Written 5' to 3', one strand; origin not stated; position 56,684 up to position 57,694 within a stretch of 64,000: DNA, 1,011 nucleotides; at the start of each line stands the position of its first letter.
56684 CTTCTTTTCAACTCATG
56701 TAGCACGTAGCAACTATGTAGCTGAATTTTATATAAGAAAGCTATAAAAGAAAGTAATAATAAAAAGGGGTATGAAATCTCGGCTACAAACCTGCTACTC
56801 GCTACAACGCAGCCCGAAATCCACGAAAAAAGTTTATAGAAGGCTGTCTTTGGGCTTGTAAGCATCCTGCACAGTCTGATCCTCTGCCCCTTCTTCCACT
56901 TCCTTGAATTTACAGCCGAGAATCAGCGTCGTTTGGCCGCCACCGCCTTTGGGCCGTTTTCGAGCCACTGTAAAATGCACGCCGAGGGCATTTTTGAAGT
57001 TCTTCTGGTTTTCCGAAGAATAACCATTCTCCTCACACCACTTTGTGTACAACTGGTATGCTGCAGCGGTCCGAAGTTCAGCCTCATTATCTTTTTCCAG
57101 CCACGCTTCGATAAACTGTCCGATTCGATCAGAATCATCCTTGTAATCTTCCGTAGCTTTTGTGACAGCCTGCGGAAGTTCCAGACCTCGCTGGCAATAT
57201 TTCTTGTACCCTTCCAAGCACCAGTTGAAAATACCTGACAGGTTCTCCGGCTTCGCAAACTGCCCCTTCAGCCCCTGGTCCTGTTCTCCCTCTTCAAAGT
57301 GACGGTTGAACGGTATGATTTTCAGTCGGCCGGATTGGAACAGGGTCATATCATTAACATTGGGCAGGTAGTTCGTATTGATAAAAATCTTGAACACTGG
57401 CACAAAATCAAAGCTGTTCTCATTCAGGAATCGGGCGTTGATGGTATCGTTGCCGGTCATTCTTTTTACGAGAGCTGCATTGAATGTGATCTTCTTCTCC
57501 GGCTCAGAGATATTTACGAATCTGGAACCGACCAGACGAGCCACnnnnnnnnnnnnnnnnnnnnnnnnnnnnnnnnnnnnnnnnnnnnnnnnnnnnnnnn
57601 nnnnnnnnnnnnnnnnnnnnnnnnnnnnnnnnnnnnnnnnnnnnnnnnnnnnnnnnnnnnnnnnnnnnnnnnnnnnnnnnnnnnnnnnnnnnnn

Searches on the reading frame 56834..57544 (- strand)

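Call 80: search_protein_families(library=pfam, proteins=[window:56834-57544:-], max_evalue=0.0001)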
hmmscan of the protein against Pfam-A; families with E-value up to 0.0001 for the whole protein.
window:56834-57544:- (236 aa): 1 family
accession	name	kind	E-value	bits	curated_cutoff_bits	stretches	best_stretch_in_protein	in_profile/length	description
PF03288.22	Pox_D5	-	1.7e-09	38.4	21.4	1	137-193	2-59/86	Poxvirus D5 protein-like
